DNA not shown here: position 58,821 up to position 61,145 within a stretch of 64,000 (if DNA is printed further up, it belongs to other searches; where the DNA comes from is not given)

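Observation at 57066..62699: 1877-aa TSP3-repeat / NHL-propeller protein carrying the shared C-terminal module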

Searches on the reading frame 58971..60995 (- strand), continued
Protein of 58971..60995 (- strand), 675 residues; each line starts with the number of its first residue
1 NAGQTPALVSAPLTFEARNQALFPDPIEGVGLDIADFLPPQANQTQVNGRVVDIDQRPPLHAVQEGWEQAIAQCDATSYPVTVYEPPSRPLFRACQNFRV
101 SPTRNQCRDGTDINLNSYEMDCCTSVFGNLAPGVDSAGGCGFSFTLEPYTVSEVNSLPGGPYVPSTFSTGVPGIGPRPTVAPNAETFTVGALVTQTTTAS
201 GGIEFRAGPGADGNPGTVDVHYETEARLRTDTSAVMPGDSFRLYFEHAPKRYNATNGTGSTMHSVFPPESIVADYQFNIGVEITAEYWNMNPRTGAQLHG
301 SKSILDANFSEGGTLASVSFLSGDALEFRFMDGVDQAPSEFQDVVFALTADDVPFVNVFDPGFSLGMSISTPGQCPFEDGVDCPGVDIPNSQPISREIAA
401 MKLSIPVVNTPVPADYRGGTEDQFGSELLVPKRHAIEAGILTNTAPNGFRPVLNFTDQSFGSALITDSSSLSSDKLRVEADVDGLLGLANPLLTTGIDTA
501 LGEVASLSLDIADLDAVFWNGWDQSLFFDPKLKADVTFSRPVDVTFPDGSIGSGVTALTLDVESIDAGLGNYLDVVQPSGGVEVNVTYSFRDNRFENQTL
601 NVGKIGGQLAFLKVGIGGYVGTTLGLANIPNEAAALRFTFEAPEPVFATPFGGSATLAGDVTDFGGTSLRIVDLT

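Call 50: find_encoding_contigs(protein=P0007, flank=10000, max_places=3)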
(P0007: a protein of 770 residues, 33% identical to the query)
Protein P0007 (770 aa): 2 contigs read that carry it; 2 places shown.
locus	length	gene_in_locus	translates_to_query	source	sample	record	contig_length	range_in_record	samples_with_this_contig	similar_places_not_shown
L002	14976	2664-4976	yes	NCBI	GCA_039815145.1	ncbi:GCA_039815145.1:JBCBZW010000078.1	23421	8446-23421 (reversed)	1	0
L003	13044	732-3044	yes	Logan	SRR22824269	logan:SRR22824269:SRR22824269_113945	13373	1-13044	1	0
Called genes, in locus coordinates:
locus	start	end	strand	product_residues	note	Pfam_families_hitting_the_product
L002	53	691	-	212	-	PF14062:DUF4253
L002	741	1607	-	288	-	-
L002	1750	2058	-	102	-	PF07978:NIPSNAP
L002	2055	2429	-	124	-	-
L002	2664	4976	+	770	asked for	-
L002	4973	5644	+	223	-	PF07638:Sigma70_ECF, PF08281:Sigma70_r4_2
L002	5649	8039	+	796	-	PF00069:Pkinase, PF07714:PK_Tyr_Ser-Thr, PF03109:ABC1, PF13424:TPR_12, PF13424:TPR_12, PF24885:TPR_NPHP3, PF13374:TPR_10, PF13424:TPR_12, +17 more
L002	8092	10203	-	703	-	PF08448:PAS_4 (faint), PF00989:PAS, PF13188:PAS_8 (weak), PF13426:PAS_9, PF08447:PAS_3, PF00990:GGDEF, PF00563:EAL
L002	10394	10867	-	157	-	PF00583:Acetyltransf_1, PF13508:Acetyltransf_7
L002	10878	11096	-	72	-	-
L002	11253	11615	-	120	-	PF00903:Glyoxalase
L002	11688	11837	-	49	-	-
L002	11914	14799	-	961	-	PF00675:Peptidase_M16, PF05193:Peptidase_M16_C, PF00675:Peptidase_M16, PF05193:Peptidase_M16_C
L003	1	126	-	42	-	?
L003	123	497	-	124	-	-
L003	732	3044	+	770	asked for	-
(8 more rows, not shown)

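Call 51: find_encoding_contigs(protein=P0009, flank=8000, max_places=2)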
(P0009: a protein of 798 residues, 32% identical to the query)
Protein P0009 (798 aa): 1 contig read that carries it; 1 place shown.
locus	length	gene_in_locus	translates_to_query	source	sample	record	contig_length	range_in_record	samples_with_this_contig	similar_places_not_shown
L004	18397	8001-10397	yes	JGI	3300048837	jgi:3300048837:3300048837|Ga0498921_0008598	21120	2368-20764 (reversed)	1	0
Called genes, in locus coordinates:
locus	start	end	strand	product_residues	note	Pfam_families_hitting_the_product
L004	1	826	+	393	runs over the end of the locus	?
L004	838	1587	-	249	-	-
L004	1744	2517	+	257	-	PF02698:DUF218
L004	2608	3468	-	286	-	PF13593:SBF_like, PF01758:SBF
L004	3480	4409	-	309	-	PF00126:HTH_1, PF03466:LysR_substrate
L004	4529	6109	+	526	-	PF00884:Sulfatase, PF14707:Sulfatase_C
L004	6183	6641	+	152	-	-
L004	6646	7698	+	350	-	PF00702:Hydrolase (weak), PF12710:HAD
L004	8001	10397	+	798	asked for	PF02412:TSP_3 (weak)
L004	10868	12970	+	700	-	PF03264:Cytochrom_NNT (faint), PF09699:Paired_CXXCH_1 (faint), PF14522:Cytochrome_C7 (faint), PF13428:TPR_14 (faint), PF07719:TPR_2 (faint), PF14559:TPR_19 (weak), PF13432:TPR_16 (weak), PF14559:TPR_19, +1 more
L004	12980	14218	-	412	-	PF07690:MFS_1, PF11700:ATG22, PF07690:MFS_1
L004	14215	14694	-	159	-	PF00583:Acetyltransf_1, PF13673:Acetyltransf_10, PF08445:FR47 (weak), PF13508:Acetyltransf_7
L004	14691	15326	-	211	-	PF03167:UDG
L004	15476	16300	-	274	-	PF01066:CDP-OH_P_transf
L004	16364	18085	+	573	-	PF00587:tRNA-synt_2b, PF04073:tRNA_edit, PF03129:HGTP_anticodon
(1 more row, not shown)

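Call 52: find_encoding_contigs(protein=P0015, flank=8000, max_places=2)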
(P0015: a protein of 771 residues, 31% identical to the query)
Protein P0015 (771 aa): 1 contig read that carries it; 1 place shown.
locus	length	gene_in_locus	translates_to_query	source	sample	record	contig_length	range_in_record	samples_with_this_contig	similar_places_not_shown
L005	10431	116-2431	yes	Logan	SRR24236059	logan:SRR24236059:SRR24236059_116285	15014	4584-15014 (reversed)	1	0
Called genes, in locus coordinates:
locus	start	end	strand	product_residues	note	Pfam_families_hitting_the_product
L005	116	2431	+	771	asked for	PF02412:TSP_3 (faint)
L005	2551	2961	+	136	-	PF00034:Cytochrom_C (faint), PF13442:Cytochrome_CBB3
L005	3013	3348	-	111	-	-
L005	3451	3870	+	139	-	PF14376:Haem_bd, PF13442:Cytochrome_CBB3 (weak)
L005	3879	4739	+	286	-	-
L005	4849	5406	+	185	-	PF00849:PseudoU_synth_2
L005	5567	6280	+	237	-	-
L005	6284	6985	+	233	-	-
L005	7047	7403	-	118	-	PF00072:Response_reg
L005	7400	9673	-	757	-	PF01590:GAF, PF13185:GAF_2, PF08448:PAS_4, PF00989:PAS, PF08448:PAS_4, PF00989:PAS, PF08448:PAS_4, PF08447:PAS_3, +9 more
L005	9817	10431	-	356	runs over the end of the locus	-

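Call 60: search_protein_families(library=pfam, proteins=[P0002, P0003, P0004, P0006, P0008, P0010], max_evalue=0.01)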
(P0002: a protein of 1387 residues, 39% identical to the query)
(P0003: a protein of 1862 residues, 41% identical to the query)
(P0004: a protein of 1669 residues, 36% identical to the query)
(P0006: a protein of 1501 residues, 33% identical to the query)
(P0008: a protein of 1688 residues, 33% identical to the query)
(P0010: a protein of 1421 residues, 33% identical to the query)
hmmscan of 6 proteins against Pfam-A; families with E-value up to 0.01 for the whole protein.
P0002 (1387 aa): 2 families
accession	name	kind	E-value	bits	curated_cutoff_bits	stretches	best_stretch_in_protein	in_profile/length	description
PF18884.5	TSP3_bac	-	6.7e-50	166.9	25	9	567-589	1-22/22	Bacterial TSP3 repeat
PF09264.17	Sial-lect-inser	-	1.3e-09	38.5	25.8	1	84-220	22-150/198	Vibrio cholerae sialidase, lectin insertion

P0003 (1862 aa): 2 families
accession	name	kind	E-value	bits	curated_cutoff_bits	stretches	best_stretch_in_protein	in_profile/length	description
PF18884.5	TSP3_bac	-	5.1e-81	266.4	25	12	466-487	1-22/22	Bacterial TSP3 repeat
PF09264.17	Sial-lect-inser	-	2.4e-06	27.9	25.8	1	560-690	31-155/198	Vibrio cholerae sialidase, lectin insertion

P0004 (1669 aa): 2 families
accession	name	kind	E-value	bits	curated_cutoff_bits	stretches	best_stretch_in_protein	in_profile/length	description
PF18884.5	TSP3_bac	-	1.3e-43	146.8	25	7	1624-1644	1-21/22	Bacterial TSP3 repeat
PF09264.17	Sial-lect-inser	-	4.6e-14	53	25.8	2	81-238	9-157/198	Vibrio cholerae sialidase, lectin insertion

P0006 (1501 aa): 2 families
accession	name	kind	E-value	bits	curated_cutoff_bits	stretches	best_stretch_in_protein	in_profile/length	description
PF18884.5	TSP3_bac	-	1.8e-39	133.6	25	8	369-390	1-21/22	Bacterial TSP3 repeat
PF09264.17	Sial-lect-inser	-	6.7e-07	29.7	25.8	1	200-269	86-151/198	Vibrio cholerae sialidase, lectin insertion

P0008 (1688 aa): 1 family
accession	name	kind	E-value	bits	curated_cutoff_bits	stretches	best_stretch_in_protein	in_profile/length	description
PF18884.5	TSP3_bac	-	7.5e-37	125.2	25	8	555-577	1-22/22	Bacterial TSP3 repeat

P0010 (1421 aa): 1 family
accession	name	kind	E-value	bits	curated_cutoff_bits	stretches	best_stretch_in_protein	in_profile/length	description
PF18884.5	TSP3_bac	-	1.2e-25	89.4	25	7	553-573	1-20/22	Bacterial TSP3 repeat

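Call 66: list_cluster_members(proteins=[P0004, P0005, P0006, P0008, P0010, P0011, P0012, P0013, P0016, P0018])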
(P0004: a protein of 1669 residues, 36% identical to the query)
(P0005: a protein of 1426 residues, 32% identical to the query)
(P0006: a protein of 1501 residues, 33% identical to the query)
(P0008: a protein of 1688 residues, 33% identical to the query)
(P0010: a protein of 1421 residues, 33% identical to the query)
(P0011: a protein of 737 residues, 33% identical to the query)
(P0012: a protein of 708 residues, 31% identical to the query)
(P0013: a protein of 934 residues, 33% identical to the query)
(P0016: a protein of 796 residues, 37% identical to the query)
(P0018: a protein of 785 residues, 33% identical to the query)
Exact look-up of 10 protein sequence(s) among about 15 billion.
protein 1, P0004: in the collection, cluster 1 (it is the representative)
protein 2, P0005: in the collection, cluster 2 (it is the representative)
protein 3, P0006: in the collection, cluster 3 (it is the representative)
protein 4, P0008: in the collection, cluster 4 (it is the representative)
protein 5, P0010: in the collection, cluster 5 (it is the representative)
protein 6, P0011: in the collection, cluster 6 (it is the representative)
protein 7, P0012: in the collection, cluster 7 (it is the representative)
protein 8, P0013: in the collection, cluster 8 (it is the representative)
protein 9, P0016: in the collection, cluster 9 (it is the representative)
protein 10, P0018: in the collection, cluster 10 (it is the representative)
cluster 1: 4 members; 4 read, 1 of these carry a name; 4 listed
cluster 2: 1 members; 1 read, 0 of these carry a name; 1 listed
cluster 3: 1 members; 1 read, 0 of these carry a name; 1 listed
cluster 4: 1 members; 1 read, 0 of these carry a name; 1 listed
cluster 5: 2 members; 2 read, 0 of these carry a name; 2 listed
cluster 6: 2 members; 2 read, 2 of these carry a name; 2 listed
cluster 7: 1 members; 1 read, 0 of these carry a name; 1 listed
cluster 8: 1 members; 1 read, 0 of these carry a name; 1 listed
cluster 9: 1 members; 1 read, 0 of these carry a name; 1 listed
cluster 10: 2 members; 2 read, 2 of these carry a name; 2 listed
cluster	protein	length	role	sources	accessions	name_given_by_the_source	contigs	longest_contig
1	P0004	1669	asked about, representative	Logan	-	-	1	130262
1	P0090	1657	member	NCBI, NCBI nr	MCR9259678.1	MAG: hypothetical protein NXH95_08150 [Pseudomonadaceae bacterium] | hypothetical protein [Pseudomonadaceae bacterium]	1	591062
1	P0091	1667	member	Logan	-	-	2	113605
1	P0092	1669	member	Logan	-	-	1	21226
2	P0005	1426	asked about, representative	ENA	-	-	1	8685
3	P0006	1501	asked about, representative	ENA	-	-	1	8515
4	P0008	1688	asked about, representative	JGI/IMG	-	-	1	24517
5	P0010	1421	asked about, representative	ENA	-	-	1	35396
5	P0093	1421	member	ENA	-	-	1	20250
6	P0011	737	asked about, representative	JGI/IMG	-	hypothetical protein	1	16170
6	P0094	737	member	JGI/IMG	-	hypothetical protein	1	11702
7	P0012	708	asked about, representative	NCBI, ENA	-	-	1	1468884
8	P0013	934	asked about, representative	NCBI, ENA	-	-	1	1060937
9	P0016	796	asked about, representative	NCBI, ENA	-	-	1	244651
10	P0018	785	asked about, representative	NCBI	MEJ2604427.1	MAG: hypothetical protein P8172_14270 [Gammaproteobacteria bacterium]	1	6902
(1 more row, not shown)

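Call 68: find_encoding_contigs(protein=P0012, flank=7000, max_places=1)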
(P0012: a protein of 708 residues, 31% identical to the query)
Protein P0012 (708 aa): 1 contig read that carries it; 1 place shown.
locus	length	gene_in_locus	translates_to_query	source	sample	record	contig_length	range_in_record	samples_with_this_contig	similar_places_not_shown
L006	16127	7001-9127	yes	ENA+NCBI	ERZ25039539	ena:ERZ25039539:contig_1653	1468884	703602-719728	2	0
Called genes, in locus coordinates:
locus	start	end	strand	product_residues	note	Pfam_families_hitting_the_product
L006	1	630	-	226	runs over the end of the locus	PF01791:DeoC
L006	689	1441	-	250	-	PF00106:adh_short, PF01370:Epimerase (faint), PF08659:KR, PF13561:adh_short_C2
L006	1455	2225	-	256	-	PF00392:GntR (faint), PF08220:HTH_DeoR, PF08279:HTH_11, PF00455:DeoRC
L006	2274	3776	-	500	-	PF00370:FGGY_N, PF02782:FGGY_C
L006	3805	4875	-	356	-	PF08240:ADH_N, PF00107:ADH_zinc_N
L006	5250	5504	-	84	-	-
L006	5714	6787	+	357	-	PF03283:PAE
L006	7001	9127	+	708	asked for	-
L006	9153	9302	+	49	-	-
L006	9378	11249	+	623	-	-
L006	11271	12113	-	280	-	PF00248:Aldo_ket_red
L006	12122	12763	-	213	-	PF13628:DUF4142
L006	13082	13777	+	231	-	PF01814:Hemerythrin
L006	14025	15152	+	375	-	PF13407:Peripla_BP_4, PF00532:Peripla_BP_1 (faint)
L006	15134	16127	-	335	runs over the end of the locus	-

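Call 69: find_encoding_contigs(protein=P0013, flank=7000, max_places=1)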
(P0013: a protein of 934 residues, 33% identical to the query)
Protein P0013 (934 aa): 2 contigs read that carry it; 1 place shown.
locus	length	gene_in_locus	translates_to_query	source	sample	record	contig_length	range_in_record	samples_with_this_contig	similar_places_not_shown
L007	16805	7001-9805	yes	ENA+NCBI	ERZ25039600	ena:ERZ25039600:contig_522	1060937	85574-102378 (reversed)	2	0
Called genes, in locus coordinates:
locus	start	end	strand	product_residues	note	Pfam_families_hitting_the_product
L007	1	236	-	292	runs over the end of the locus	PF03372:Exo_endo_phos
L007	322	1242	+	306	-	PF13417:GST_N_3, PF13409:GST_N_2, PF25907:DUF7962, PF00043:GST_C, PF14497:GST_C_3 (weak), PF13410:GST_C_2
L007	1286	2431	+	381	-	-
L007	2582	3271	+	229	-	PF14234:DUF4336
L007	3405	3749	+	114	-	-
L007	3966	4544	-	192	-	-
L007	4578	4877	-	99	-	-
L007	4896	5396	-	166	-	-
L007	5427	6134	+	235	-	PF05857:TraX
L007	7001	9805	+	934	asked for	PF13948:DUF4215 (faint)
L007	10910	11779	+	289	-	PF00296:Bac_luciferase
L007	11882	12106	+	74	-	PF00903:Glyoxalase (weak)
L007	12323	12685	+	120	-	-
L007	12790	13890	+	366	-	PF01208:URO-D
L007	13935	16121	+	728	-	PF01074:Glyco_hydro_38N, PF09261:Alpha-mann_mid, PF07748:Glyco_hydro_38C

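Call 70: find_encoding_contigs(protein=P0016, flank=7000, max_places=1)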
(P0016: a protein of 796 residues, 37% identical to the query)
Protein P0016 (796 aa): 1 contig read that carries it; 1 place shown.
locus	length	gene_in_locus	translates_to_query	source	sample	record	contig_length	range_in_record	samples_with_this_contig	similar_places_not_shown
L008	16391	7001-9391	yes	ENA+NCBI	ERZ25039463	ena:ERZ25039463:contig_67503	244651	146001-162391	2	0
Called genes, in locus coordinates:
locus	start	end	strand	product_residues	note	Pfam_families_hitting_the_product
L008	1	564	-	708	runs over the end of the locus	PF00486:Trans_reg_C, PF07719:TPR_2 (faint)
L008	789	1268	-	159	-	PF00210:Ferritin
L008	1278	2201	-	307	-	PF00199:Catalase, PF06628:Catalase-rel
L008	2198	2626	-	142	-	PF00199:Catalase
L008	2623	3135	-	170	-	PF01475:FUR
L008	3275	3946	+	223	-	PF00072:Response_reg, PF00196:GerE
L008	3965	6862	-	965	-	PF00512:HisKA, PF02518:HATPase_c, PF00072:Response_reg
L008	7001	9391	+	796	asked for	PF00404:Dockerin_1 (weak)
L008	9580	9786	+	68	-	PF09957:VapB_antitoxin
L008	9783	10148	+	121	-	PF01850:PIN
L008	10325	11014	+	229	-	PF14234:DUF4336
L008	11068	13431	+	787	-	PF09364:XFP_N, PF03894:XFP, PF09363:XFP_C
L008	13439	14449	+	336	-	PF04087:DUF389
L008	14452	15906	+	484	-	PF02874:ATP-synt_ab_N, PF00006:ATP-synt_ab, PF22919:ATP-synt_VA_C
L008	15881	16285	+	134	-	PF02823:ATP-synt_DE_N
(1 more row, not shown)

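Call 71: find_encoding_contigs(protein=P0004, flank=7000, max_places=1)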
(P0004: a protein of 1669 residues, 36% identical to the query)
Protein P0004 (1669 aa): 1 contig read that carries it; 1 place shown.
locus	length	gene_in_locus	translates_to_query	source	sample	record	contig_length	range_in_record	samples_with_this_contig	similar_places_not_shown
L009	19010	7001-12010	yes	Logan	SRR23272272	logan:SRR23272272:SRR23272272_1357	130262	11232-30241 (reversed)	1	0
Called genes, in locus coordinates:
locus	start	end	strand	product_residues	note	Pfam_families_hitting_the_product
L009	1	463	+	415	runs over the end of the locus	PF02771:Acyl-CoA_dh_N, PF02770:Acyl-CoA_dh_M, PF00441:Acyl-CoA_dh_1, PF08028:Acyl-CoA_dh_2 (weak)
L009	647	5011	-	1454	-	PF01436:NHL (faint), PF17803:Cadherin_4 (weak), PF17892:Cadherin_5 (weak), PF17963:Big_9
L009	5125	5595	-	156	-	PF13610:DDE_Tnp_IS240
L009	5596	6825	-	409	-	PF02515:CoA_transf_3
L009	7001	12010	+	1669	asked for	PF09264:Sial-lect-inser, PF18884:TSP3_bac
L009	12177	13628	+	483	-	PF07690:MFS_1, PF03137:OATP (weak)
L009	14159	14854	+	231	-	PF00903:Glyoxalase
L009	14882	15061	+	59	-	-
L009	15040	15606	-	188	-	-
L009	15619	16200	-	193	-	PF00440:TetR_N, PF21993:TetR_C_13_2 (faint)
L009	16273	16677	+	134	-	PF01124:MAPEG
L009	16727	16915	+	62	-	-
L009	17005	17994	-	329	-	PF14345:GDYXXLXY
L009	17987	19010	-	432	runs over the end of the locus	PF09925:DUF2157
